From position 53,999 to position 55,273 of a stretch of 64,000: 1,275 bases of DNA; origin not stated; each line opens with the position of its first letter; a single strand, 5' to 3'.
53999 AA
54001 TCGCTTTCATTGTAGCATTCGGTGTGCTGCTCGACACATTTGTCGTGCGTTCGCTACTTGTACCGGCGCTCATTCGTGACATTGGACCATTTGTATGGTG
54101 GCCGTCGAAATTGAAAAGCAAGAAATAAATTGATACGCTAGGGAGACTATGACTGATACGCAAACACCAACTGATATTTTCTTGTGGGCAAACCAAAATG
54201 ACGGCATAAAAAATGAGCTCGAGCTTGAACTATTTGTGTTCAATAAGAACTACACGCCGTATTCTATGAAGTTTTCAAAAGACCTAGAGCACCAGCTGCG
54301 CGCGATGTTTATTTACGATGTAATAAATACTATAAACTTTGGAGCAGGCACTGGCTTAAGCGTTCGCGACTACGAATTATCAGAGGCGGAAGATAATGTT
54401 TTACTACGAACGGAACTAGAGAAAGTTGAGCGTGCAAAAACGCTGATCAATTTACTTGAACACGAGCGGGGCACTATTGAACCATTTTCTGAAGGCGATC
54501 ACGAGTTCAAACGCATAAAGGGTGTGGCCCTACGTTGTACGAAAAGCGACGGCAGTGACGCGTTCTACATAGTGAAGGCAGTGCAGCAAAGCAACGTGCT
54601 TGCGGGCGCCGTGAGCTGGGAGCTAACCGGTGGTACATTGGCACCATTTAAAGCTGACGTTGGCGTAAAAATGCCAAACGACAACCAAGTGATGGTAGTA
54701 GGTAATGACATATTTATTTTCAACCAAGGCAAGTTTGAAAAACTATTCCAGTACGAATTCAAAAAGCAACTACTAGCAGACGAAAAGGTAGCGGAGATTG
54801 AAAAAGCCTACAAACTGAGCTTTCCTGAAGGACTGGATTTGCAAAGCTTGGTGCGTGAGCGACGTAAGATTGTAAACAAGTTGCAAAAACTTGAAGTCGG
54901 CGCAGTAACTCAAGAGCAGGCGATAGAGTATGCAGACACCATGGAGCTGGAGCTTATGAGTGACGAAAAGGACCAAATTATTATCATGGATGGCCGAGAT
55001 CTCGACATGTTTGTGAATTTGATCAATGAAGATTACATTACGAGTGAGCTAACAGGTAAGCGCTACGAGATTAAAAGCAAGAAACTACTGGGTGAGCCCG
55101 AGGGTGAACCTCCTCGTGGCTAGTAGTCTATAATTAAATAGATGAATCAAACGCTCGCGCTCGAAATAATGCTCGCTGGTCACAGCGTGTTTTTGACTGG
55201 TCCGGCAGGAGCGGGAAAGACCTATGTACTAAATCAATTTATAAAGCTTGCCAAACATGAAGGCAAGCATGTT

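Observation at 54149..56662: KwaB-like (DUF4868) gene without KwaA, wedged between an MMPL transporter and a Pif1-family helicase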

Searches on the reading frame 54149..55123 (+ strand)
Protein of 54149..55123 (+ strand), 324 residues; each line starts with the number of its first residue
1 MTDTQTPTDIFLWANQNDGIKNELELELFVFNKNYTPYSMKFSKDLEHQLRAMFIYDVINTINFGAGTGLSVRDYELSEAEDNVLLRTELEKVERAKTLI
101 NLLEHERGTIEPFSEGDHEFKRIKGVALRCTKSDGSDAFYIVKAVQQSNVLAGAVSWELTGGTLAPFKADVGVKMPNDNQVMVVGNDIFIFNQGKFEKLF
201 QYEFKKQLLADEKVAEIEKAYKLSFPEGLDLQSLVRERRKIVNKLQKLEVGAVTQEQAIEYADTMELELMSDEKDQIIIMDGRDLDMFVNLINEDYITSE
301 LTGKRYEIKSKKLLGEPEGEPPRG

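Call 3: search_protein_families(library=pfam, proteins=[window:54149-55123:+], max_evalue=0.1)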
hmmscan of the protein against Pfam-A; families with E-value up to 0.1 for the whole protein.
window:54149-55123:+ (324 aa): 2 families
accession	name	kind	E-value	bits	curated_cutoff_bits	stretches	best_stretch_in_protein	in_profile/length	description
PF16162.10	KwaB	-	3.3e-08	34.2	26.3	1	180-302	61-186/186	Kiwa protein KwaB-like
PF12550.13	GCR1_C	-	0.023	15.4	23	1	202-264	15-78/80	Transcriptional activator of glycolytic enzymes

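Call 4: search_protein_families(library=padloc, proteins=[window:54149-55123:+], max_evalue=0.1)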
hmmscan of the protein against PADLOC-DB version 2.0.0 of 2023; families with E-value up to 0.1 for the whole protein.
window:54149-55123:+ (324 aa): 6 families
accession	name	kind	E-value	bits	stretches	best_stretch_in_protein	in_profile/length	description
PDLC00233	KwaB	-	3.7e-14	50.6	1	22-312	18-312/320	DUF4868 domain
PDLC00230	KwaB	-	4.5e-08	30.9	1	180-315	178-317/322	DUF4868 domain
PDLC00224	KwaB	-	2.5e-06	25.4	1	32-299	30-290/302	DUF4868 domain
PDLC00223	KwaB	-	7e-06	23.4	1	177-314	192-334/339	DUF4868 domain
PDLC00225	KwaB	-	1.2e-05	22.9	1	89-312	62-289/291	DUF4868 domain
PDLC00222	KwaB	-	0.00062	17.2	1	98-312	71-289/292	DUF4868 domain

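Call 5: find_homologous_proteins(query=window:54149-55123:+, max_evalue=0.001)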
Query window:54149-55123:+ (324 aa): 2838 proteins with E <= 0.001 among 5795 candidates; the best 120 are listed.
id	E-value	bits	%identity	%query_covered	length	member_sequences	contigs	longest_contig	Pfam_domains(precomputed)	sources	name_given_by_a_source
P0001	1.1e-209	713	100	100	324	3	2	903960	PF16162.11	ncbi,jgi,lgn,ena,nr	ncbi:MAG TPA: DUF4868 domain-containing protein [Candidatus Saccharibacteria bacterium]|nr:DUF4868 d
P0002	9.3e-180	615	85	100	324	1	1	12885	PF16162.11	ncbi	-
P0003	9.7e-177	605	85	100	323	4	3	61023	PF16162.11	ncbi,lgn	-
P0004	1.8e-176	604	84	100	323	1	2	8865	PF16162.11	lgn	-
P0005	1.4e-175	601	83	100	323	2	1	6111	PF16162.11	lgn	-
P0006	2.0e-174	597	83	100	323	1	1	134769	PF16162.11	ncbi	-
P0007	1.0e-173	595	84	99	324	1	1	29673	PF16162.11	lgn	-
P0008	1.1e-172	591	82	100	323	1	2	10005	PF16162.11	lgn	-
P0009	1.2e-166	572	79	100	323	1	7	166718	PF16162.11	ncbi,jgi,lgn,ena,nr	ncbi:DUF4868 domain-containing protein [Candidatus Saccharibacteria bacterium]|nr:DUF4868 domain-con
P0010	1.0e-164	565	79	100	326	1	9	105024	PF16162.11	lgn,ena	-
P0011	6.0e-164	563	79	100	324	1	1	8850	PF16162.11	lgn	-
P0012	1.7e-162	558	78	98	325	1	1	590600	PF16162.11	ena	-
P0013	3.2e-162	557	77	100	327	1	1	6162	PF16162.11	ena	-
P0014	4.3e-162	557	77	100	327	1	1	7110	PF16162.11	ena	-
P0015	3.5e-160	550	76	100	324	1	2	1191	PF16162.11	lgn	-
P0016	1.2e-159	549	75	100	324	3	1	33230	PF16162.11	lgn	-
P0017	1.4e-158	545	75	97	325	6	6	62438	PF16162.11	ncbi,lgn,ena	-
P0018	1.1e-157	542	75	100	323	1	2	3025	PF16162.11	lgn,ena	-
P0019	1.3e-154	532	75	98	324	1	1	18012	PF16162.11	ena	-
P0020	2.8e-154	531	73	97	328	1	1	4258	PF16162.11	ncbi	-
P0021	8.8e-154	529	74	98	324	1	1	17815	PF16162.11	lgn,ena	-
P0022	1.6e-153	528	73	100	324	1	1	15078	PF16162.11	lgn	-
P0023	2.7e-153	528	73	99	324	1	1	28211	PF16162.11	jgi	jgi:hypothetical protein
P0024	3.7e-153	527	72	100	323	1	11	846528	PF16162.11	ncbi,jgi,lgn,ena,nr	ncbi:MAG TPA: DUF4868 domain-containing protein [Candidatus Saccharibacteria bacterium]|nr:DUF4868 d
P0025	3.7e-153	527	73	98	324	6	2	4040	PF16162.11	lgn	-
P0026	7.6e-153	526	74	99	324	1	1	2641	PF16162.11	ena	-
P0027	1.5e-152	525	74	99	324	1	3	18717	PF16162.11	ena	-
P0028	2.0e-152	525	74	99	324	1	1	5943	PF16162.11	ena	-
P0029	2.5e-152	525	71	100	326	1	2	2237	PF16162.11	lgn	-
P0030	3.0e-152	524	74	99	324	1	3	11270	PF16162.11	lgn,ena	-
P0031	4.9e-152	524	74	99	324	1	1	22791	PF16162.11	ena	-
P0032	8.9e-152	523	73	100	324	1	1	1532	PF16162.11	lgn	-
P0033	9.8e-152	523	73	100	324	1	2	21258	PF16162.11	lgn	-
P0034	1.1e-151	522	73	100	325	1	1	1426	PF16162.11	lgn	-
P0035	1.2e-151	522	71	100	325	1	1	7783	PF16162.11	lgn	-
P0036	1.2e-151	522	74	99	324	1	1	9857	PF16162.11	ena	-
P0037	1.9e-151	522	71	100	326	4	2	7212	PF16162.11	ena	-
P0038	2.2e-151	521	73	98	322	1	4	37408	PF16162.11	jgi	jgi:hypothetical protein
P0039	2.3e-151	521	70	100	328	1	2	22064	PF16162.11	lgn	-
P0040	2.6e-151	521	73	100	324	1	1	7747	PF16162.11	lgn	-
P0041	5.5e-151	520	72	97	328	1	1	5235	PF16162.11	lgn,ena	-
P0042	8.4e-151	520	71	100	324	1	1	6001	PF16162.11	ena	-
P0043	1.0e-150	519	72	98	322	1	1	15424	PF16162.11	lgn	-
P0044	1.5e-150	519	73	98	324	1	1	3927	PF16162.11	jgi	jgi:hypothetical protein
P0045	3.0e-150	518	73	98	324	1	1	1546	PF16162.11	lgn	-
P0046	4.1e-150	517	73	98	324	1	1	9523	PF16162.11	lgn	-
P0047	4.9e-150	517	73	98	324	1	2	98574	PF16162.11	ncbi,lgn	ncbi:MAG: Kiwa anti-phage protein KwaB-like domain-containing protein [Patescibacteria group bacteri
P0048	6.6e-150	517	71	99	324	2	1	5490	PF16162.11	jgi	jgi:hypothetical protein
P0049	1.1e-149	516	72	99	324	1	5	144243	PF16162.11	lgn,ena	-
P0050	1.2e-149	516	74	98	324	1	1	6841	PF16162.11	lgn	-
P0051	1.5e-149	515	73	100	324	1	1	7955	PF16162.11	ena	-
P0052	1.6e-149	515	72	100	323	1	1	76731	PF16162.11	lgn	-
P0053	2.3e-149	515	74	98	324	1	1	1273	PF16162.11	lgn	-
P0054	2.7e-149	515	73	98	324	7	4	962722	PF16162.11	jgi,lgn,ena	-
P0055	2.9e-149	514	72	98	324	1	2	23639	PF16162.11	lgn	-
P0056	3.5e-149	514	70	100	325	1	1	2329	PF16162.11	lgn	-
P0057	4.0e-149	514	72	98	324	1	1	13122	PF16162.11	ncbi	-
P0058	4.3e-149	514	73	98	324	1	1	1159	PF16162.11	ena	-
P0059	4.8e-149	514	71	100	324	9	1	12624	PF16162.11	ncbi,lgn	ncbi:MAG: Kiwa anti-phage protein KwaB-like domain-containing protein [Candidatus Saccharimonadales 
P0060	4.9e-149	514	71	99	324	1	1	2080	PF16162.11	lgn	-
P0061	1.0e-148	513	72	100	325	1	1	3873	PF16162.11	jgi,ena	-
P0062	1.1e-148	513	73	98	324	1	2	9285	PF16162.11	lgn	-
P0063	1.2e-148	512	71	99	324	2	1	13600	PF16162.11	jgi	-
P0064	1.3e-148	512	72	100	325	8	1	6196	PF16162.11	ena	-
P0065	1.9e-148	512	71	100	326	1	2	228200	PF16162.11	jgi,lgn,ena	jgi:hypothetical protein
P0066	2.4e-148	511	70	99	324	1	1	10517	PF16162.11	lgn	-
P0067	2.4e-148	511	73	98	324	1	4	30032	PF16162.11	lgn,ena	-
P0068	2.6e-148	511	71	99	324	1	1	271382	PF16162.11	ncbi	-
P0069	3.4e-148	511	70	100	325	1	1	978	PF16162.11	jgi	-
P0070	3.8e-148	511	71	99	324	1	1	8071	PF16162.11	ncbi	-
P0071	5.6e-148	510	71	100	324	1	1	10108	PF16162.11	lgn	-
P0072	6.3e-148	510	72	98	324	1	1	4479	PF16162.11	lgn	-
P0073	7.6e-148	510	71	100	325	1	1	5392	PF16162.11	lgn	-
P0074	1.1e-147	509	71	100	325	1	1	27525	PF16162.11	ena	-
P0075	1.2e-147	509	71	100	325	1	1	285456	PF16162.11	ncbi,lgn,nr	ncbi:MAG: hypothetical protein JWM00_323 [Candidatus Saccharibacteria bacterium]|nr:hypothetical pro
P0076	1.5e-147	509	70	100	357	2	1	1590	PF16162.11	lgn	-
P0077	1.6e-147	509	71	100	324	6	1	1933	PF16162.11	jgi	jgi:hypothetical protein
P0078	2.3e-147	508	69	99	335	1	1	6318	PF16162.11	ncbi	-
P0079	2.6e-147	508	70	100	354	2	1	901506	PF16162.11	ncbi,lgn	-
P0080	3.1e-147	508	69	98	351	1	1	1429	PF16162.11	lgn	-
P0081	3.1e-147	508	70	99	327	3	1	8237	PF16162.11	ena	-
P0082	3.4e-147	508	70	100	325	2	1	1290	PF16162.11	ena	-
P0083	4.2e-147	507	72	99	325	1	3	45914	PF16162.11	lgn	-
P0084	4.5e-147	507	71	98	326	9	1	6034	PF16162.11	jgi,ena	-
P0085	4.6e-147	507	69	100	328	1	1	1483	PF16162.11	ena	-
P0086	4.8e-147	507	71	98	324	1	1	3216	PF16162.11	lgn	-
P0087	4.9e-147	507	70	100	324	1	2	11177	PF16162.11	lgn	-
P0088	5.0e-147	507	69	99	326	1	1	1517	PF16162.11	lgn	-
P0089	5.8e-147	507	71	100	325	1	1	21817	PF16162.11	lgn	-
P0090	6.6e-147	507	70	99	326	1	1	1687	PF16162.11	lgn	-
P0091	6.7e-147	507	70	100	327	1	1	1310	PF16162.11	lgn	-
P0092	7.4e-147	507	72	98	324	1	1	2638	PF16162.11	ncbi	-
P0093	7.4e-147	507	71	100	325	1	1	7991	PF16162.11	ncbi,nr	ncbi:MAG: hypothetical protein JWO61_233 [Candidatus Saccharibacteria bacterium]|nr:hypothetical pro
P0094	9.7e-147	506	71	100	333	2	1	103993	PF16162.11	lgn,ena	-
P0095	9.7e-147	506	69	100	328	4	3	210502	PF16162.11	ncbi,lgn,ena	-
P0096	1.1e-146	506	71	100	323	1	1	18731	PF16162.11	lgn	-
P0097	1.2e-146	506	70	100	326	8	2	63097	PF16162.11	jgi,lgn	jgi:hypothetical protein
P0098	1.3e-146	506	70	100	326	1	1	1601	PF16162.11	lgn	-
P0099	1.4e-146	506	70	98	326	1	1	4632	PF16162.11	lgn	-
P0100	1.5e-146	506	72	98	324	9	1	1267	PF16162.11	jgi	jgi:hypothetical protein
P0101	1.8e-146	505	71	100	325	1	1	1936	PF16162.11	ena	-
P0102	1.9e-146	505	69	100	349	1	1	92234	PF16162.11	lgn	-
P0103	2.0e-146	505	70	99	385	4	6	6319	PF16162.11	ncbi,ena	-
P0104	2.3e-146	505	71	98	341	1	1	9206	PF16162.11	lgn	-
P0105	2.3e-146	505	70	99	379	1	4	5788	PF16162.11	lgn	-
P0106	2.4e-146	505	71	98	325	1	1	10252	PF16162.11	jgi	jgi:hypothetical protein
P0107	2.4e-146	505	71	98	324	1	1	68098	PF16162.11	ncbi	-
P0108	2.4e-146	505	69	98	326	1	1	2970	PF16162.11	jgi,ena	-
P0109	2.6e-146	505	70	99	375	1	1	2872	PF16162.11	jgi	jgi:hypothetical protein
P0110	2.9e-146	505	70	98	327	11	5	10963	PF16162.11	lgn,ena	-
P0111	3.3e-146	504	70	100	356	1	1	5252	PF16162.11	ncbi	-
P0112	3.3e-146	504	69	100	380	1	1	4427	PF16162.11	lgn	-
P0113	4.1e-146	504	70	99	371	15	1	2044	PF16162.11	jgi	-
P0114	4.2e-146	504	70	100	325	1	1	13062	PF16162.11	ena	-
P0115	4.6e-146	504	69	100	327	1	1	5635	PF16162.11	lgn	-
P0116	4.9e-146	504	69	99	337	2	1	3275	PF16162.11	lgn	-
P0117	5.1e-146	504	68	100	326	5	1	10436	PF16162.11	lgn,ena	-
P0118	5.5e-146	504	69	100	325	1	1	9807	PF16162.11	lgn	-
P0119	5.6e-146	504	70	100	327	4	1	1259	PF16162.11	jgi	jgi:hypothetical protein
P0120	6.0e-146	504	69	99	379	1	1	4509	PF16162.11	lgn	-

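Call 6: find_encoding_contigs(protein=window:54149-55123:+, flank=10000, max_places=10)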
Protein window:54149-55123:+ (324 aa): 5 contigs read that carry it; 4 places shown.
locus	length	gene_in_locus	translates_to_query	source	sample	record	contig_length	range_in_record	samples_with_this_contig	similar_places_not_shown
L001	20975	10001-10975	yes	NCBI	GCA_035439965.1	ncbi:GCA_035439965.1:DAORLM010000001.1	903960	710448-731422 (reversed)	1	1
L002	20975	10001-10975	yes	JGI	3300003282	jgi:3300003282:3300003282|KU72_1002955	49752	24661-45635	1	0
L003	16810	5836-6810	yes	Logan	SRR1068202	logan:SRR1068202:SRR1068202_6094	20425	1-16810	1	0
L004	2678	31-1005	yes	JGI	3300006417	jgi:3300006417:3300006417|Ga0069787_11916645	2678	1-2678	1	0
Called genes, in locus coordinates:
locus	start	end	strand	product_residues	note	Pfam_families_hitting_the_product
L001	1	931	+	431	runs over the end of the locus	PF00587:tRNA-synt_2b, PF03129:HGTP_anticodon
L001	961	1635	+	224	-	-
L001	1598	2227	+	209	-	-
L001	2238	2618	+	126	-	PF00254:FKBP_C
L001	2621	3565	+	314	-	PF01636:APH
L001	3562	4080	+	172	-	PF00583:Acetyltransf_1, PF13673:Acetyltransf_10, PF13508:Acetyltransf_7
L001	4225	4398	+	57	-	-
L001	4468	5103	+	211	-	PF03575:Peptidase_S51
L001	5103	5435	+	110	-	PF04993:TfoX_N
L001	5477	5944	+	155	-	-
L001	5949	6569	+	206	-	PF00300:His_Phos_1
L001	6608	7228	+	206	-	-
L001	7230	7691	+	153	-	PF13473:Cupredoxin_1 (weak)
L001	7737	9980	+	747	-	PF03176:MMPL, PF00873:ACR_tran, PF03176:MMPL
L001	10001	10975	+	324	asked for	PF16162:KwaB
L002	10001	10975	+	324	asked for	PF16162:KwaB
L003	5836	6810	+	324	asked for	PF16162:KwaB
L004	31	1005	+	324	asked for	PF16162:KwaB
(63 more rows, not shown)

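Call 8: search_solved_structures(query=window:54149-55123:+, max_evalue=10, show_alignments=2)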
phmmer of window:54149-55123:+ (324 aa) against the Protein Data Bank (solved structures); distinct sequences matched with E-value up to 10: 0.

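Call 9: find_related_loci(query=window:54149-55123:+, collection=genome_contigs, flank=8000)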
Query window:54149-55123:+ (324 aa) in genome_contigs; peptide patterns used: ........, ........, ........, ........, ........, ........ (x = any residue, [..] = any of these).
89 stretches matched a pattern; 48 encode a relative of the query (tblastn E <= 1e-3); 48 distinct loci.
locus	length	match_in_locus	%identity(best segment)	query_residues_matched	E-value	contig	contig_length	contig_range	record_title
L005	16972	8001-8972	98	1-324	0e+0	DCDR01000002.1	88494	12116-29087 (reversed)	MAG TPA_asm: Candidatus Saccharibacteria bacterium UBA1050 UBA1050_contig_3, whole genome shotgun sequence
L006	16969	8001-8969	85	1-324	0e+0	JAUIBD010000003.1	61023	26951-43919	MAG: bacterium isolate 6_bin.24 NODE_664_length_61023_cov_1.828938, whole genome shotgun sequence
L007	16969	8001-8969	83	1-324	0e+0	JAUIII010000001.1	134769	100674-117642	MAG: bacterium isolate Co_bin.251 NODE_1348_length_134769_cov_2.017751, whole genome shotgun sequence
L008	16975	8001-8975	67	1-324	7e-148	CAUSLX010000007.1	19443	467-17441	MAG TPA_asm: uncultured Candidatus Saccharibacteria bacterium isolate SRR15839759_bin.14_MetaWRAP_v1.3_MAG genome assemb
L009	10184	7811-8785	66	1-324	3e-147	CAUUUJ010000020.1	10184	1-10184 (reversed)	MAG TPA_asm: uncultured Candidatus Saccharibacteria bacterium isolate SRR23388455_bin.18_MetaWRAP_v1.3_MAG genome assemb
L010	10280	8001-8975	66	1-324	3e-147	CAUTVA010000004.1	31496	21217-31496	MAG TPA_asm: uncultured Candidatus Saccharibacteria bacterium isolate ERR10228874_bin.2_MetaWRAP_v1.3_MAG genome assembl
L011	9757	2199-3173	66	1-324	3e-147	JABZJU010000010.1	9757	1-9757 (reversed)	MAG: Candidatus Nanosynbacter sp. isolate JCVI_6_bin.3 NODE_10_length_9757_cov_7.569421, whole genome shotgun sequence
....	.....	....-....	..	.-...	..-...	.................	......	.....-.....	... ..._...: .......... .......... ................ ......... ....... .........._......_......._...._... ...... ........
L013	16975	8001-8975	66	1-324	4e-147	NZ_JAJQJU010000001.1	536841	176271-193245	Candidatus Nanosynbacter sp. TM7-087 c_000000000001, whole genome shotgun sequence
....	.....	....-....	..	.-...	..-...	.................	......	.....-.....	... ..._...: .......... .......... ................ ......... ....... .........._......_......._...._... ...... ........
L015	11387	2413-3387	66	1-324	3e-147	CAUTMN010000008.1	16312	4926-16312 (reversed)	MAG TPA_asm: uncultured Candidatus Saccharibacteria bacterium isolate ERR10228878_bin.10_MetaWRAP_v1.3_MAG genome assemb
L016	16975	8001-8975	66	1-324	3e-147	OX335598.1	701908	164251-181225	Candidatus Saccharibacteria bacterium isolate PRJEB56001 genome assembly, chromosome: contig00001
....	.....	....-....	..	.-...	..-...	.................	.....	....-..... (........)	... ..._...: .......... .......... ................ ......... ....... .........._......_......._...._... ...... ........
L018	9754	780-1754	66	1-324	3e-147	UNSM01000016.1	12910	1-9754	Candidatus Saccharibacteria bacterium isolate UMGS1831 genome assembly, contig: NODE_2539_length_12910_cov_3.746324, who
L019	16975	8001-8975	66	1-324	3e-147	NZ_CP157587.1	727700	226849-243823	Candidatus Nanosynbacter sp. TM7-008 chromosome, complete genome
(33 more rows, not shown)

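Call 16: search_protein_representatives(protein=window:54149-55123:+)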
Query: 324 residues. Proteins with E-value up to 0.001 (for the whole library): 205; up to 1e-10: 109; up to 1e-30: 39. The best 150 are listed.
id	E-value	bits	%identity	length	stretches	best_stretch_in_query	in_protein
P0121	9.4e-97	340.4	49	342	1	8-324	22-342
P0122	8.3e-95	334.0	50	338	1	6-319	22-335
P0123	1.7e-88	313.3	69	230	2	215-324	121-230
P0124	8.6e-83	294.5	47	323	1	7-314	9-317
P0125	1.1e-81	290.9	45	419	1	6-318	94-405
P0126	2.8e-79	283.0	44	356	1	7-315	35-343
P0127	3.7e-78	279.3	43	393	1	7-320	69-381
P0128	2.8e-77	276.4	52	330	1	74-324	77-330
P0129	3.2e-73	263.1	41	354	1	5-315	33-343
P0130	4.0e-73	262.8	39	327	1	4-317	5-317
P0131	1.9e-66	240.8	38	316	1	6-315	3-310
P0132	1.5e-65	237.9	58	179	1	151-324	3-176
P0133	6.6e-65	235.8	48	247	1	6-231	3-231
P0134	1.4e-63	231.5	59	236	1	7-180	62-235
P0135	2.4e-62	227.4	38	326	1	8-314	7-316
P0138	2.7e-57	210.8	35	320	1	2-316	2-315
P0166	1.0e-27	113.6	26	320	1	8-316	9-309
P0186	6.0e-20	88.2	26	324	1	21-314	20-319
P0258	8.8e-08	48.2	26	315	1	50-312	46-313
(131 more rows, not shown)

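Call 17: find_encoding_contigs(protein=P0121, flank=5000, max_places=3)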
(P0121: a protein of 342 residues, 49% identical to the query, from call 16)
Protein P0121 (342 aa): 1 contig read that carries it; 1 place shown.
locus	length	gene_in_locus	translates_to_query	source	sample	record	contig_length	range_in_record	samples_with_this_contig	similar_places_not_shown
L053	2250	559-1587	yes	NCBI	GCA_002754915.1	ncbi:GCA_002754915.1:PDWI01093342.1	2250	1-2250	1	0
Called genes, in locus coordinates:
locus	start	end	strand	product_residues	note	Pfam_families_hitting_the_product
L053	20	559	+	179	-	-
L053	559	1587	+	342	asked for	PF16162:KwaB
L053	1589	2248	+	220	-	?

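Call 18: find_encoding_contigs(protein=P0130, flank=5000, max_places=3)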
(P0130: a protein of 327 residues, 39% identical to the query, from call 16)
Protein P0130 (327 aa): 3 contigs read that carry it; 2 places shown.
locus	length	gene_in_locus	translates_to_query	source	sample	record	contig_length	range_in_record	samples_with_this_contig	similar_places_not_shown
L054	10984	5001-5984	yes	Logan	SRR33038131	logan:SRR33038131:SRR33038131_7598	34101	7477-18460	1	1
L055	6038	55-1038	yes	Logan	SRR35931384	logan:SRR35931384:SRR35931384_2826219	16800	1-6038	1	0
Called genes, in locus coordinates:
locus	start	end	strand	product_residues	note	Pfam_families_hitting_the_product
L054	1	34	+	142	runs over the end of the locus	PF00436:SSB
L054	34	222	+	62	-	-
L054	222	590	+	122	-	PF08774:VRR_NUC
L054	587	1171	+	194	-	-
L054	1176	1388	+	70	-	-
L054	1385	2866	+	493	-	PF01555:N6_N4_Mtase (faint)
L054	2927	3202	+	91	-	-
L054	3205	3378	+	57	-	-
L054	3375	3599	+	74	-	-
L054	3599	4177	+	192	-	-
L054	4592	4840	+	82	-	-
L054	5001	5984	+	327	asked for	PF16162:KwaB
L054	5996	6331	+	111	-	-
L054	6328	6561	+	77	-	-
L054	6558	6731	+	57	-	-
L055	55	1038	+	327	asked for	PF16162:KwaB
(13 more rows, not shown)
